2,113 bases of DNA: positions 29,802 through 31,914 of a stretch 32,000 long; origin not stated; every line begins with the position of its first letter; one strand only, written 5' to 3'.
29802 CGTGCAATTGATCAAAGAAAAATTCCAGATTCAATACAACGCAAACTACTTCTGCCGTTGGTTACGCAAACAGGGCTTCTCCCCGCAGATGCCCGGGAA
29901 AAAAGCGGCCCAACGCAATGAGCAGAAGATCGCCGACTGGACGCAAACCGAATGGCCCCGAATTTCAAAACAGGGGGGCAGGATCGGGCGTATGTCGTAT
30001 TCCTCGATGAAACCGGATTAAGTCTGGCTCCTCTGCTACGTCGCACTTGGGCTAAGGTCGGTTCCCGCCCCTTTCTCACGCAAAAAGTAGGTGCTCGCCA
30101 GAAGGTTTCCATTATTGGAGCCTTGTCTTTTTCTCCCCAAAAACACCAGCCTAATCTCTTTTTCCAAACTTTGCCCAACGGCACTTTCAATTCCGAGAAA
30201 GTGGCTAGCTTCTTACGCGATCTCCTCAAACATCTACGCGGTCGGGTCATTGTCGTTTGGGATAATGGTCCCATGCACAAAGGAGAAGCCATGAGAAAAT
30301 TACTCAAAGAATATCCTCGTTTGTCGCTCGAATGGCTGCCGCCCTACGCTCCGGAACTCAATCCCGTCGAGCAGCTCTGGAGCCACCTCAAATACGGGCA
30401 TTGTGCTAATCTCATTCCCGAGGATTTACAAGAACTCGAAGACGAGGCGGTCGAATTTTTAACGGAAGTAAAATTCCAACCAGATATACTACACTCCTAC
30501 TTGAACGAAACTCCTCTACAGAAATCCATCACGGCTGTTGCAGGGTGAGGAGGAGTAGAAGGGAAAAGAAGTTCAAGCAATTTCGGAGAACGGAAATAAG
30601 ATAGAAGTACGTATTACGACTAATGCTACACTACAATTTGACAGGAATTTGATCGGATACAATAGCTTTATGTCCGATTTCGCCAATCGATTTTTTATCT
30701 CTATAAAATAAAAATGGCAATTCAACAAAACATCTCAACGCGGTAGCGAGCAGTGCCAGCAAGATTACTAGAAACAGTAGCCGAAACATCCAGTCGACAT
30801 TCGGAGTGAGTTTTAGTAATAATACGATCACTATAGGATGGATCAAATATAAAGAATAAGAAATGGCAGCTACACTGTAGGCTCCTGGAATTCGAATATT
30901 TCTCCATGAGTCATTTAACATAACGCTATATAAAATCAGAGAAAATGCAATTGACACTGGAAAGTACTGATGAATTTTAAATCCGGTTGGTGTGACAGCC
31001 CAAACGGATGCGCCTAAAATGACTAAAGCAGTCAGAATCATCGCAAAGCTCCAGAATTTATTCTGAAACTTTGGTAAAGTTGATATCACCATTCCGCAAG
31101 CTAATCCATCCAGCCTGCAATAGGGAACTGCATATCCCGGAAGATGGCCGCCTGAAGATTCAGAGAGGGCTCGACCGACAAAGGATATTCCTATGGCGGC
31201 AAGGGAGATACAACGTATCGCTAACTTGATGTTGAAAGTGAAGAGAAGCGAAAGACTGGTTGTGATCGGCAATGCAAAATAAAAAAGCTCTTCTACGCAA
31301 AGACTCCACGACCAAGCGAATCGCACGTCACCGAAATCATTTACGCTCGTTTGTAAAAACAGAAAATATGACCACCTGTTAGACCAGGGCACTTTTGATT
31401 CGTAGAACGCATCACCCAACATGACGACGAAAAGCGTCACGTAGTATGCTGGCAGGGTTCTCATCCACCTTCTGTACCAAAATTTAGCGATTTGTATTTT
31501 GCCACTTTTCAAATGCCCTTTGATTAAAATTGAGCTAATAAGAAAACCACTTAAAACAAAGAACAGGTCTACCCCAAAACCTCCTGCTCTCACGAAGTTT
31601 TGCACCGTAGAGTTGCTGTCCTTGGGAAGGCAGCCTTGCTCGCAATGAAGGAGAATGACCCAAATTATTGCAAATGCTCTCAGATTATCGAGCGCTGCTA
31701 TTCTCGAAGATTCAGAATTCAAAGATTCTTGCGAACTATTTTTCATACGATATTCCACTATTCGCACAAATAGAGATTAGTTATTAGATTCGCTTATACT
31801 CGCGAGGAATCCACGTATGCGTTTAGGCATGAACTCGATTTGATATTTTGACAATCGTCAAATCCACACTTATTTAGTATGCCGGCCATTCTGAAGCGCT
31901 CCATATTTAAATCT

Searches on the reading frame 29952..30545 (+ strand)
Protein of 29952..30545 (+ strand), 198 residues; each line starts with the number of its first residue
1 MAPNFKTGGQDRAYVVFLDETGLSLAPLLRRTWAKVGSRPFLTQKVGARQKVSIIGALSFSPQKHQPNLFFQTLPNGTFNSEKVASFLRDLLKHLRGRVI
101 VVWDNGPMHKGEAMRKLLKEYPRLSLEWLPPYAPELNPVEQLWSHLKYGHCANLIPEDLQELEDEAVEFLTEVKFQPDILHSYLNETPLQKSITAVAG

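Call 53: search_protein_families(library=pfam, proteins=[window:29952-30545:+], max_evalue=0.01)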
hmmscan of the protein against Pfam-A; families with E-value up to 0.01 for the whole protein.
window:29952-30545:+ (198 aa): 2 families
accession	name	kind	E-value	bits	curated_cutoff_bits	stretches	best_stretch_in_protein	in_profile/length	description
PF13358.12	DDE_3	-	1.2e-29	103.5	28.6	1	15-162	2-145/146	DDE superfamily endonuclease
PF10081.15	Abhydrolase_9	-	0.0054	16.3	26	1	54-133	96-171/288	Alpha/beta-hydrolase family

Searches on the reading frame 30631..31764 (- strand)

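Call 53: search_protein_families(library=pfam, proteins=[window:30631-31764:-], max_evalue=0.01)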
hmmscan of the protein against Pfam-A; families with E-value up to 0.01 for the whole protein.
window:30631-31764:- (377 aa): 1 family
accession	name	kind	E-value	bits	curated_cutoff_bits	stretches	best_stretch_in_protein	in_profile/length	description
PF01757.29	Acyl_transf_3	-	7.1e-27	94.8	31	1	23-341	2-320/326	Acyltransferase domain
